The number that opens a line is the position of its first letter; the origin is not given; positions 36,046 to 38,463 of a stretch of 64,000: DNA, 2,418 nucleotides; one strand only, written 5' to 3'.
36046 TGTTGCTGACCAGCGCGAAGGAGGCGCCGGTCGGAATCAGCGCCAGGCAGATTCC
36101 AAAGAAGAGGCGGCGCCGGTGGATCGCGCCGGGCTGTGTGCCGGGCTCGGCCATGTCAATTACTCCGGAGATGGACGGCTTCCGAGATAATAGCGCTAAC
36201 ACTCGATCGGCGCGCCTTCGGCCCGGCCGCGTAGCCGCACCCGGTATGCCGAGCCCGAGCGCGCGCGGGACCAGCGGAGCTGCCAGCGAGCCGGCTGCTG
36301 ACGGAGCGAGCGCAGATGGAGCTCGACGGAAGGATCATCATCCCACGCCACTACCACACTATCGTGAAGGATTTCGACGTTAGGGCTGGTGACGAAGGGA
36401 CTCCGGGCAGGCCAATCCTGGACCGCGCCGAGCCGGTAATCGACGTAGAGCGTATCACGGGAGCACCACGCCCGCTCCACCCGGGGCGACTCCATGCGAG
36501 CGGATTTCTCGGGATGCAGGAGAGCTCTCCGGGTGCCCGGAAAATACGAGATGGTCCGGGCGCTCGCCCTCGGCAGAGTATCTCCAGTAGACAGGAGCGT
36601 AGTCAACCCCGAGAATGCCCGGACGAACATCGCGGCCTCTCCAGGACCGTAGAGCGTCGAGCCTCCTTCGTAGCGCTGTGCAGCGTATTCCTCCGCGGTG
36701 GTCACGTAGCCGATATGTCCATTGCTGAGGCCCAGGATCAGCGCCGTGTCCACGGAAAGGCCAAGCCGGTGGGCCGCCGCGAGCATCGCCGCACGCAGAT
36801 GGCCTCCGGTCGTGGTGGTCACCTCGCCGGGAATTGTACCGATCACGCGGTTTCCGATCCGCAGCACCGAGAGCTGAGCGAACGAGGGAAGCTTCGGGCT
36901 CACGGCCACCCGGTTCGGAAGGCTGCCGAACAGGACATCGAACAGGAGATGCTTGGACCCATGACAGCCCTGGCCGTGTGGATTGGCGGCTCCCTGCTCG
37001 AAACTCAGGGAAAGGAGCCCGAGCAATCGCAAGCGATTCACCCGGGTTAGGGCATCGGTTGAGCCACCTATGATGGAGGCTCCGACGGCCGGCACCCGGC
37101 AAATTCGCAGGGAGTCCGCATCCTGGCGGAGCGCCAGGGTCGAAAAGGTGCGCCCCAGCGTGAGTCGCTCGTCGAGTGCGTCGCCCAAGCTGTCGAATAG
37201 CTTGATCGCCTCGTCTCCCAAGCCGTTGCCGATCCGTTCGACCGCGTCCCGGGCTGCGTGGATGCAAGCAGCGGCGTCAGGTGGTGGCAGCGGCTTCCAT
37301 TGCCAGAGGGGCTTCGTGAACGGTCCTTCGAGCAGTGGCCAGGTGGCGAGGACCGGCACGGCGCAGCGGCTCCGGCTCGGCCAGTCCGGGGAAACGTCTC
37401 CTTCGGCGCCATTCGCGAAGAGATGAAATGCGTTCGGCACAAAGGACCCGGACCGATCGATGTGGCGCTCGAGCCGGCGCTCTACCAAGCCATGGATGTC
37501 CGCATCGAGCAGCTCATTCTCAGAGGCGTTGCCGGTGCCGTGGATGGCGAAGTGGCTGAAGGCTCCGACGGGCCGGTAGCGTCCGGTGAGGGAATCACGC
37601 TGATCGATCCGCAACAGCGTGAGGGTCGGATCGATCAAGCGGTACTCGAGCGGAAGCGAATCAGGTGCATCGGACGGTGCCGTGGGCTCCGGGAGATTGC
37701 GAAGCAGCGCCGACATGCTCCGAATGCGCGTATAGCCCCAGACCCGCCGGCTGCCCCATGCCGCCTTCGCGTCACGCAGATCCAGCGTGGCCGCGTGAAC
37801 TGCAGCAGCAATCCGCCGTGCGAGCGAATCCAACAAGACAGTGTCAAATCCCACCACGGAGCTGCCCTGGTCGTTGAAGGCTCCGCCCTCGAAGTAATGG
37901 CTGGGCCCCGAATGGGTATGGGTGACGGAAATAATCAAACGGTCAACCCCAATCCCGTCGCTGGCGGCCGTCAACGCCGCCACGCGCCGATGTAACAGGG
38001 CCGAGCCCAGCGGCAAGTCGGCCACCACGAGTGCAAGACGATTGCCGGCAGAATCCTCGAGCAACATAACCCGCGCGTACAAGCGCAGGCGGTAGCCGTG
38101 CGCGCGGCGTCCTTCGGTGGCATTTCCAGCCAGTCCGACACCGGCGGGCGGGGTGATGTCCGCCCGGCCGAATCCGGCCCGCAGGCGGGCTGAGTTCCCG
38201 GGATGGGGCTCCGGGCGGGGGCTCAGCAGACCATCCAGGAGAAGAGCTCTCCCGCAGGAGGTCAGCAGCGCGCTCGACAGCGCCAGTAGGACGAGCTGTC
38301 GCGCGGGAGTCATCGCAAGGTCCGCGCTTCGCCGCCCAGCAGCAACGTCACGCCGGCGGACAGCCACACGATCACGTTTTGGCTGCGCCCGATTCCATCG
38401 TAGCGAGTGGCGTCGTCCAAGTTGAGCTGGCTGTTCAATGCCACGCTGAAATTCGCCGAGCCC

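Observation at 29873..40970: Eight-gene overlap-coupled operon linking a membrane Ser/Thr kinase, OM barrel, ceramidase, transporter-dehydrogenase fusion, azurin, P-loop kinase-like protein and methyltransferase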

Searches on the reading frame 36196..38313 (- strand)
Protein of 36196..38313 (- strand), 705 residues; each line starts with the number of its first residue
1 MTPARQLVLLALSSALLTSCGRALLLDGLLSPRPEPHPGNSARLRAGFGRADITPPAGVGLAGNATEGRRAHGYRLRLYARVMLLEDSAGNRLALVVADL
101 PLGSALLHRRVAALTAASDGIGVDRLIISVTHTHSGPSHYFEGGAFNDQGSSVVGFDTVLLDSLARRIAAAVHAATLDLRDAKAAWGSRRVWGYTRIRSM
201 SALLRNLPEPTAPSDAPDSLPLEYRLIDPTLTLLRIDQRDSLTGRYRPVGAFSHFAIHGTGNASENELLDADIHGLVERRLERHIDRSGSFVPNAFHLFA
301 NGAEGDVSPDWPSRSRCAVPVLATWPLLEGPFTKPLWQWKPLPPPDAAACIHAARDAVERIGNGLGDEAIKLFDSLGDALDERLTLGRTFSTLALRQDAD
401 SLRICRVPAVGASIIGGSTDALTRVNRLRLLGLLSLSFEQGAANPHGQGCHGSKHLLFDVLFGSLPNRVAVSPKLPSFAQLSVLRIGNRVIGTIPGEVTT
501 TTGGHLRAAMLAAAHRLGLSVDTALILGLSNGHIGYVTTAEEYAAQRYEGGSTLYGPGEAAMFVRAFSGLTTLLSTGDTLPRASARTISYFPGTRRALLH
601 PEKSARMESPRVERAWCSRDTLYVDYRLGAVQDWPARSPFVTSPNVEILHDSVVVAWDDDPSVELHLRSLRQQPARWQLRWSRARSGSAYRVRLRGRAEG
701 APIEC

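Call 5: search_protein_families(library=pfam, proteins=[window:36196-38313:-], max_evalue=0.01)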
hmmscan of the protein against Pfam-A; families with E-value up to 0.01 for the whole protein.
window:36196-38313:- (705 aa): 1 family
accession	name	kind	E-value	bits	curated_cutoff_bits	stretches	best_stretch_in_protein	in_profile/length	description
PF04734.18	Ceramidase_alk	-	6.4e-56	190.5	32.1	1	46-563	3-507/509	Neutral/alkaline non-lysosomal ceramidase, N-terminal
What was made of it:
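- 36196..38313 (-): Neutral/alkaline-ceramidase-family Zn amidase, predicted lipoprotein (lipobox LTSC, Cys20, Gly at +2). PF04734 6.4e-56, covering 3-507 of 509 model positions (call 5).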

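Call 6: search_protein_families(library=ncbifam, proteins=[window:36196-38313:-], max_evalue=0.01)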
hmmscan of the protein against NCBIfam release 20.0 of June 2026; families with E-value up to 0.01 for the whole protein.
window:36196-38313:- (705 aa): 1 family
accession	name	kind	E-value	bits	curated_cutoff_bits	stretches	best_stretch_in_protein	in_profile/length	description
NF041649.1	ceramidase_neut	equivalog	3.4e-42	144.5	1200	2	44-310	1-256/636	neutral ceramidase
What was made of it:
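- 36196..38313 (-): Below the NCBIfam equivalog cut-off (144.5 vs 1200; call 6).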

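Call 12: find_homologous_proteins(query=window:36196-38313:-)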
Query window:36196-38313:- (705 aa): 481 proteins with E <= 0.001 among 8000 candidates; the best 120 are listed.
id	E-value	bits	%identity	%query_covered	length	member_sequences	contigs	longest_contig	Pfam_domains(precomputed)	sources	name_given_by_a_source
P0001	0.0e+0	1403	100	88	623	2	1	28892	PF04734.19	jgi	jgi:neutral ceramidase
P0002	0.0e+0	1280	81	100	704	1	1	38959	PF04734.19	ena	-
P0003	0.0e+0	1256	80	100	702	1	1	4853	PF04734.19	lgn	-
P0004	0.0e+0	1241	80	97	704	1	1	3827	PF04734.19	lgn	-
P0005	0.0e+0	1235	79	100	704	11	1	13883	PF04734.19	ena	-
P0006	0.0e+0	1153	73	100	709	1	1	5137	PF04734.19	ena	-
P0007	0.0e+0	1144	73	100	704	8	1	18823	PF04734.19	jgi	jgi:neutral ceramidase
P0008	0.0e+0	1138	74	97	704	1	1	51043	PF04734.19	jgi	jgi:neutral ceramidase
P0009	0.0e+0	1133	72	100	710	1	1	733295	PF04734.19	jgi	jgi:neutral ceramidase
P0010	0.0e+0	1130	74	98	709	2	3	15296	PF04734.19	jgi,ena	-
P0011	0.0e+0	1108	71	100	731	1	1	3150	PF04734.19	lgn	-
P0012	0.0e+0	1094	71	98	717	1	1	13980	PF04734.19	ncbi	-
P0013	0.0e+0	1082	69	100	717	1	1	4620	PF04734.19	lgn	-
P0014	0.0e+0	1080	71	98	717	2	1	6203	PF04734.19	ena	-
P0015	0.0e+0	1065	68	100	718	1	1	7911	PF04734.19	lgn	-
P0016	0.0e+0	1062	68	100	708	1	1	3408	PF04734.19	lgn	-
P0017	0.0e+0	1058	68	100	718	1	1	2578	PF04734.19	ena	-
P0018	0.0e+0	1048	69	99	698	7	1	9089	PF04734.19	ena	-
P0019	0.0e+0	1042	67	100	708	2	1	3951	PF04734.19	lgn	-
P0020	0.0e+0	1015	64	100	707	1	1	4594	PF04734.19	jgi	jgi:neutral ceramidase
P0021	1.6e-295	1000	66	97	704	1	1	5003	PF04734.19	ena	-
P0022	2.1e-293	993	65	99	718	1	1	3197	PF04734.19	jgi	jgi:neutral ceramidase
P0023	6.3e-293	992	65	97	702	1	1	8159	PF04734.19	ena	-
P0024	3.3e-288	976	63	100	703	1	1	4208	PF04734.19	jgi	jgi:neutral ceramidase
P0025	5.2e-288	975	64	100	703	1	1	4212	PF04734.19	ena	-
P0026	1.6e-287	974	64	100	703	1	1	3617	PF04734.19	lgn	-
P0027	2.2e-287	973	64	100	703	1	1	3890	PF04734.19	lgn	-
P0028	4.2e-287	972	64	100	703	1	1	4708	PF04734.19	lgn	-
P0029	5.0e-287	972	64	100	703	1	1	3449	PF04734.19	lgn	-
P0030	6.0e-287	972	64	100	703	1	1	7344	PF04734.19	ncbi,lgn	ncbi:MAG TPA: neutral/alkaline non-lysosomal ceramidase N-terminal domain-containing protein [Gemmat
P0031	6.2e-287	972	64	100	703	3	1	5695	PF04734.19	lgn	-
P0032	7.1e-287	972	64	100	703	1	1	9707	PF04734.19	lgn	-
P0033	1.0e-286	971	64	100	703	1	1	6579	PF04734.19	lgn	-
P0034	1.5e-286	971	64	100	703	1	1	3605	PF04734.19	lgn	-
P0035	1.7e-286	971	63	99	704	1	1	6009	PF04734.19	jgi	-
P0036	1.9e-286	970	64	100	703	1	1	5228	PF04734.19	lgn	-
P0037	2.2e-281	954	63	97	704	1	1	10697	PF04734.19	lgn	-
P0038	8.7e-268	909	61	97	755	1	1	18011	PF04734.19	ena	-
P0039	1.8e-259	881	59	99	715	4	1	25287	PF04734.19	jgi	-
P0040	1.2e-257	875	60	95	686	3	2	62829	PF04734.19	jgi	jgi:neutral ceramidase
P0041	2.1e-256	871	60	97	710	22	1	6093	PF04734.19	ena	-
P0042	5.1e-256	870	59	99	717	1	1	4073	PF04734.19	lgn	-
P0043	1.6e-255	868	59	97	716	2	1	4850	PF04734.19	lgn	-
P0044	5.8e-255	866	59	99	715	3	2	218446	PF04734.19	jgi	jgi:neutral ceramidase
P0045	1.1e-253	862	59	95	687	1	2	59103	PF04734.19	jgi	jgi:neutral ceramidase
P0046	3.9e-253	860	58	99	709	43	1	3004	PF04734.19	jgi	-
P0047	1.1e-252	859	58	99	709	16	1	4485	PF04734.19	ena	-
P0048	2.7e-252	857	58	99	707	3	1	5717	PF04734.19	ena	-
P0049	5.4e-252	856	57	100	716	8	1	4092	PF04734.19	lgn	-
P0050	1.0e-251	856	57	99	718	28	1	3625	PF04734.19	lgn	-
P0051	6.9e-251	853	57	99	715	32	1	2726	PF04734.19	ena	-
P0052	8.7e-251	852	58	98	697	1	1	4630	PF04734.19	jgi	jgi:neutral ceramidase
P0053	2.5e-250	851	58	99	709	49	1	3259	PF04734.19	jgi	-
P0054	3.5e-250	850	59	97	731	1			PF04734.19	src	-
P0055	4.1e-250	850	59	98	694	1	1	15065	PF04734.19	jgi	jgi:neutral ceramidase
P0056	6.9e-250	850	57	99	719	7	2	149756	PF04734.19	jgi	-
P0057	2.7e-249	848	58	95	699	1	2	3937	PF04734.19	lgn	-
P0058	6.7e-249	846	57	99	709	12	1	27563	PF04734.19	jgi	-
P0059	3.1e-248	844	57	99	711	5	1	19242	PF04734.19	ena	-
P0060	1.3e-247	842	57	99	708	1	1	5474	PF04734.19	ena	-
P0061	1.3e-246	839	57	100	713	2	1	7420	PF04734.19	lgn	-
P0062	2.4e-246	838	57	99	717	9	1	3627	PF04734.19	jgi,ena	-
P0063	2.9e-246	837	57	98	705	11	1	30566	PF04734.19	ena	-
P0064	5.4e-246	837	56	100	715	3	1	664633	PF04734.19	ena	-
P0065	7.4e-246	836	57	99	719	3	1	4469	PF04734.19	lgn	-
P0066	9.0e-246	836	58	95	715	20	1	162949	PF04734.19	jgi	jgi:neutral ceramidase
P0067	9.8e-246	836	57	97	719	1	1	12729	PF04734.19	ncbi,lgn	-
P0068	1.5e-245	835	56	100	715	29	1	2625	PF04734.19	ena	-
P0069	8.2e-245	833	58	97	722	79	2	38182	PF04734.19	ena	-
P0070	1.3e-244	832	56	99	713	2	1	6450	PF04734.19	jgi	jgi:neutral ceramidase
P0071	3.0e-244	831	58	98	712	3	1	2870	PF04734.19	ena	-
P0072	9.1e-244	829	56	99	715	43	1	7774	PF04734.19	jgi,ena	-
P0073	1.4e-243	829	59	94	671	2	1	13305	PF04734.19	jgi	jgi:neutral ceramidase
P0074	5.8e-243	827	58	94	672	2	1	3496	PF04734.19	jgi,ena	-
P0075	6.5e-243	826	58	94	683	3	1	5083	PF04734.19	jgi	jgi:neutral ceramidase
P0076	8.0e-243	826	57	99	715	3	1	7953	PF04734.19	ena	-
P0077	9.0e-243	826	56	100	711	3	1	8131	PF04734.19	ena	-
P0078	1.4e-242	825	58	94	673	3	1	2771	PF04734.19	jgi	jgi:neutral ceramidase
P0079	2.3e-242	825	56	100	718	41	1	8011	PF04734.19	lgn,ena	-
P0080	1.4e-240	819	59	92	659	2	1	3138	PF04734.19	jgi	jgi:neutral ceramidase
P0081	5.5e-240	817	58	93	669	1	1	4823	PF04734.19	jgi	-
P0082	9.0e-240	816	57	95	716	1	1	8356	PF04734.19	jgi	jgi:neutral ceramidase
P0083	1.4e-239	815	57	94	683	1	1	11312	PF04734.19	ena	-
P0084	4.3e-239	814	57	94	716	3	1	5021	PF04734.19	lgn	-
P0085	7.4e-237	806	56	100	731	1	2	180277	PF04734.19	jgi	-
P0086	1.5e-236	805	55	99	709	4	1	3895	PF04734.19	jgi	-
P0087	5.0e-236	804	56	99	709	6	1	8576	PF04734.19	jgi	-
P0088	7.3e-236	803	58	94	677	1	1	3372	PF04734.19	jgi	-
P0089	1.2e-235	802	56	95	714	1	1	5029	PF04734.19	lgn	-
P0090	8.5e-234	796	56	95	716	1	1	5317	PF04734.19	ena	-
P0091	3.6e-232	791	57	95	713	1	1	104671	PF04734.19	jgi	jgi:neutral ceramidase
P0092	2.3e-231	788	55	99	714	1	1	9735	PF04734.19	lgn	-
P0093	9.0e-231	786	55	95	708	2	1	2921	PF04734.19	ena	-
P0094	4.7e-230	784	57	92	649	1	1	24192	PF04734.19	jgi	jgi:neutral ceramidase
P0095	5.2e-230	784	63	83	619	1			PF04734.19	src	-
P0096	5.6e-228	777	53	99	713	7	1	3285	PF04734.19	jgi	-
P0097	3.4e-224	765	56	94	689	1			PF04734.19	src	-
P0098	4.7e-224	764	55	98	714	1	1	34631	PF04734.19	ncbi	-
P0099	3.0e-222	758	59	87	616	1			PF04734.19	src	-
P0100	7.2e-221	754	53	99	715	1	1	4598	PF04734.19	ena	-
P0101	4.5e-218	744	54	96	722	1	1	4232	PF04734.19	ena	-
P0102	4.6e-217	741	53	98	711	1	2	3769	PF04734.19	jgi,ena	-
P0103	3.8e-216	738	54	99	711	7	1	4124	PF04734.19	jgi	jgi:neutral ceramidase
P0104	1.4e-215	736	54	98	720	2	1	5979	PF04734.19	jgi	-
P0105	5.0e-215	734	54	94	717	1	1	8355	PF04734.19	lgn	-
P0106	1.9e-214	732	51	97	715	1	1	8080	PF04734.19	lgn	-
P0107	1.0e-212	727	59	82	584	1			PF04734.19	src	-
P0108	6.5e-205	701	84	52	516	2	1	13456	PF04734.19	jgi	jgi:hypothetical protein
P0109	1.1e-184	634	47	96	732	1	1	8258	PF04734.19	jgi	jgi:neutral ceramidase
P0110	1.7e-184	633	47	95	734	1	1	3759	PF04734.19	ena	-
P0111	1.2e-183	631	49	96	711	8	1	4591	PF04734.19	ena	-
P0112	2.5e-183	630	48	95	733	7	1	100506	PF04734.19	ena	-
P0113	7.0e-181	621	49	96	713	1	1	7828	PF04734.19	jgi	jgi:neutral ceramidase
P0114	5.8e-179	615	49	96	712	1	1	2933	PF04734.19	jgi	jgi:neutral ceramidase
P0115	6.3e-178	612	48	99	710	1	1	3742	PF04734.19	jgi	jgi:neutral ceramidase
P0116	1.9e-177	610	49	99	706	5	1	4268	PF04734.19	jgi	jgi:neutral ceramidase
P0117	2.4e-176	606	50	97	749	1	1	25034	PF04734.19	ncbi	-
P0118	5.8e-176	605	46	96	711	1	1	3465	PF04734.19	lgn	-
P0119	5.8e-176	605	48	96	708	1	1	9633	PF04734.19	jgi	jgi:neutral ceramidase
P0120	9.2e-176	605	49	95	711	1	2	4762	PF04734.19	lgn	-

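Call 13: find_encoding_contigs(protein=P0009, flank=10000, max_places=2)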
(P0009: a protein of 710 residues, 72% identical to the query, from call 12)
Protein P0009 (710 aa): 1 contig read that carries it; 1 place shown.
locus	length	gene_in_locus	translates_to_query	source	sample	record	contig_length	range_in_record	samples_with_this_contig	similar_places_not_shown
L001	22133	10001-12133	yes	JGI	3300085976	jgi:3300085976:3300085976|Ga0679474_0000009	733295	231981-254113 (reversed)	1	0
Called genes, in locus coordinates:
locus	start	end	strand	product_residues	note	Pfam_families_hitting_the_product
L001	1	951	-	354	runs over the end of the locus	PF09699:Paired_CXXCH_1 (faint)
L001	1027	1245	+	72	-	-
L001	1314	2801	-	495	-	-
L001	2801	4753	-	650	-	PF02085:Cytochrom_CIII (faint), PF14522:Cytochrome_C7 (faint), PF14537:Cytochrom_c3_2 (faint)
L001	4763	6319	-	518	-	PF14522:Cytochrome_C7 (faint), PF14537:Cytochrom_c3_2 (faint), PF09699:Paired_CXXCH_1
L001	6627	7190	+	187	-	-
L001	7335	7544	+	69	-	-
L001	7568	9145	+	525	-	PF00069:Pkinase, PF07714:PK_Tyr_Ser-Thr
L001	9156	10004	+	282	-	-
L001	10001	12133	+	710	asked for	PF04734:Ceramidase_alk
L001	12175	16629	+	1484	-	PF07690:MFS_1, PF06283:ThuA, PF23500:DUF7133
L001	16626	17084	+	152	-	PF13473:Cupredoxin_1 (faint), PF00127:Copper-bind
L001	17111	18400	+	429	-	PF00067:p450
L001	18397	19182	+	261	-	PF01209:Ubie_methyltran (weak), PF13489:Methyltransf_23, PF02353:CMAS (faint), PF13847:Methyltransf_31, PF08241:Methyltransf_11, PF08242:Methyltransf_12, PF13649:Methyltransf_25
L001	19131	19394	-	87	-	-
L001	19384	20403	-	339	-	PF00583:Acetyltransf_1, PF13480:Acetyltransf_6 (weak), PF13673:Acetyltransf_10, PF13508:Acetyltransf_7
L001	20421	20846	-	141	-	-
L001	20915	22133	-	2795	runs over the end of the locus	PF10091:Glycoamylase, PF06165:GH94_b-supersand, PF17167:Glyco_hydro_94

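Call 14: find_encoding_contigs(protein=P0064, flank=10000, max_places=2)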
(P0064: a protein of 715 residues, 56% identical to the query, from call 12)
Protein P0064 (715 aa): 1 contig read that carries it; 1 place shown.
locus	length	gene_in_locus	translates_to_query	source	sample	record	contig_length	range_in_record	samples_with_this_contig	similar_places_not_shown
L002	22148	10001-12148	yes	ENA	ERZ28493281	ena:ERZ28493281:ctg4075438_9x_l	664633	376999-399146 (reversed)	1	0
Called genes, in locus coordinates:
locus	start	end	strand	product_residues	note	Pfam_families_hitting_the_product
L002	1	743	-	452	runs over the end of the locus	PF13620:CarboxypepD_reg, PF13715:CarbopepD_reg_2, PF07715:Plug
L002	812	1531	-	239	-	-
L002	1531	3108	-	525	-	PF13401:AAA_22 (faint), PF00004:AAA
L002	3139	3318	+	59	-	-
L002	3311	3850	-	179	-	PF04191:PEMT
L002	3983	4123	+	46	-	-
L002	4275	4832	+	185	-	-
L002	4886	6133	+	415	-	PF00079:Serpin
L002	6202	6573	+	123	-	-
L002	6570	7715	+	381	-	PF06537:DHOR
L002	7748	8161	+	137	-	PF07681:DoxX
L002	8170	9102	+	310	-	PF00248:Aldo_ket_red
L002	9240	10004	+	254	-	-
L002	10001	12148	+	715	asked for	PF04734:Ceramidase_alk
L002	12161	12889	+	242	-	PF02423:OCD_Mu_crystall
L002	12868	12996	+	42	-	PF02423:OCD_Mu_crystall (weak)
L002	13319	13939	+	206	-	PF00291:PALP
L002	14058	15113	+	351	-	PF01261:AP_endonuc_2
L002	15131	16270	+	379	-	PF01408:GFO_IDH_MocA, PF02894:GFO_IDH_MocA_C, PF22725:GFO_IDH_MocA_C3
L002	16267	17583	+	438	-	PF13520:AA_permease_2, PF00324:AA_permease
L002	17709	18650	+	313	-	-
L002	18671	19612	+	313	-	-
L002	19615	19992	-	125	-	-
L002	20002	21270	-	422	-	-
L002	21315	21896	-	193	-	-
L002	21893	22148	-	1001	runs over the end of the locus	-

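Call 15: find_encoding_contigs(protein=P0112, flank=10000, max_places=2)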
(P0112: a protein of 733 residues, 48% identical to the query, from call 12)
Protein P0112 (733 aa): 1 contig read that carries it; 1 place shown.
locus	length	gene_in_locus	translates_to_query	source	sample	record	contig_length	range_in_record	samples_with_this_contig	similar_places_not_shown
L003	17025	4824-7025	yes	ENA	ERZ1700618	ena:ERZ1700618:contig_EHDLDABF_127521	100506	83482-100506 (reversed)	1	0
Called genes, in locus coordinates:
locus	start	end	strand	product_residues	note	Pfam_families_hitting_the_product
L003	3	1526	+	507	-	?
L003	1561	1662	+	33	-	-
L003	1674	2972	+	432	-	PF00574:CLP_protease (weak), PF25145:NfeD1b_N, PF01972:SDH_protease (faint), PF24961:NfeD_membrane, PF01957:NfeD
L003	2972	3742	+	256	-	PF01145:Band_7, PF13421:Band_7_1 (weak)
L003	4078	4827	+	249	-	-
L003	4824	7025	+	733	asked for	PF04734:Ceramidase_alk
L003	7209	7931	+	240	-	-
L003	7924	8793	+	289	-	PF00069:Pkinase, PF07714:PK_Tyr_Ser-Thr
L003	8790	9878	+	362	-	PF16316:DUF4956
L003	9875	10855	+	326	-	PF00069:Pkinase, PF07714:PK_Tyr_Ser-Thr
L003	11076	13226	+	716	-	PF18939:DUF5686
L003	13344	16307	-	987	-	PF00069:Pkinase, PF01636:APH (faint), PF07714:PK_Tyr_Ser-Thr, PF13428:TPR_14 (faint), PF07719:TPR_2 (faint), PF13176:TPR_7 (faint), PF14559:TPR_19 (faint), PF13371:TPR_9 (faint)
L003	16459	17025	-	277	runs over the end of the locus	-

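Call 17: find_related_loci(query=A1, collection=genome_contigs, flank=10000)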
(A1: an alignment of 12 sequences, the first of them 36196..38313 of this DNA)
Query A1 (705 aa) in genome_contigs; peptide patterns used: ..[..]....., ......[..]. (x = any residue, [..] = any of these).
127 stretches matched a pattern; 59 encode a relative of the query (tblastn E <= 1e-3); 58 distinct loci.
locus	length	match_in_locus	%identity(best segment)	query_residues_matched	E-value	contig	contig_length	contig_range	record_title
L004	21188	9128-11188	69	11-705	0e+0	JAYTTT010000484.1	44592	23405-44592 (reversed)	MAG: Gemmatimonadota bacterium isolate GFS_5453 GFS_5453_483, whole genome shotgun sequence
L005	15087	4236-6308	68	14-705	0e+0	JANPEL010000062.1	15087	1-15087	MAG: Gemmatimonadota bacterium isolate VAR_78_metabat_238 VAR_78_k141_3667434, whole genome shotgun sequence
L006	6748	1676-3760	64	4-705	0e+0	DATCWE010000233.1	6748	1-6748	MAG TPA_asm: Gemmatimonadales bacterium isolate SMAG_U7403 k141_847026, whole genome shotgun sequence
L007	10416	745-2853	57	5-705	0e+0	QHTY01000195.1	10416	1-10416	MAG: Gemmatimonadetes bacterium isolate AG40 14_0903_02_20cm_scaffold_2161_curated, whole genome shotgun sequence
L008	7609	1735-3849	57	5-705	0e+0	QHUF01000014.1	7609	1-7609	MAG: Gemmatimonadetes bacterium isolate AG34 14_0929_02_30cm_scaffold_8864_curated, whole genome shotgun sequence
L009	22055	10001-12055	58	8-682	0e+0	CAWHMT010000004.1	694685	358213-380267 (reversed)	MAG: uncultured Gemmatimonadales bacterium isolate MFD02809.bin.1.217 genome assembly, contig: contig_162842, whole geno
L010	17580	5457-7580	57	5-705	0e+0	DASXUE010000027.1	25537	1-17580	MAG TPA_asm: Gemmatimonadales bacterium isolate SMAG_U4710 k141_764970, whole genome shotgun sequence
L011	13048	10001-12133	57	4-705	0e+0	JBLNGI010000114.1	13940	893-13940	MAG: Gemmatimonadota bacterium isolate MAG24 PRJNA1068274_bin2_renamed_113, whole genome shotgun sequence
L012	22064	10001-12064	57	28-705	0e+0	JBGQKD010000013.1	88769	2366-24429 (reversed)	MAG: Gemmatimonadota bacterium isolate OBJ2_061818_050_7 k141_1822606_length_88769_cov_16.4545, whole genome shotgun seq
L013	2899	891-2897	58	5-664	0e+0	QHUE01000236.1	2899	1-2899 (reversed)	MAG: Gemmatimonadetes bacterium isolate AG35 14_0903_16_40cm_scaffold_50919_curated, whole genome shotgun sequence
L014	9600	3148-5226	57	20-705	0e+0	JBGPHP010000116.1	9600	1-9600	MAG: Gemmatimonadota bacterium isolate OBJ_0618_7090110_355 k141_1626914_length_9600_cov_43.8340, whole genome shotgun s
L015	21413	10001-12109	56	9-705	0e+0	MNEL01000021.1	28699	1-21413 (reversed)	MAG: Gemmatimonadetes bacterium 13_1_40CM_69_22 13_1_40cm_scaffold_1124, whole genome shotgun sequence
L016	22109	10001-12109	59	5-705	0e+0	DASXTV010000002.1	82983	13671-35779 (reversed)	MAG TPA_asm: Gemmatimonadales bacterium isolate SMAG_U4701 k141_2708829, whole genome shotgun sequence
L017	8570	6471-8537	59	24-705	0e+0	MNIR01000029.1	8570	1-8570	MAG: Gemmatimonadetes bacterium 13_1_20CM_4_69_16 13_1_20cm_4_scaffold_2933, whole genome shotgun sequence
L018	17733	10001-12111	82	1-705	0e+0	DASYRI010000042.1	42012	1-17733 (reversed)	MAG TPA_asm: Gemmatimonadales bacterium isolate SMAG_U4507 k141_1710913, whole genome shotgun sequence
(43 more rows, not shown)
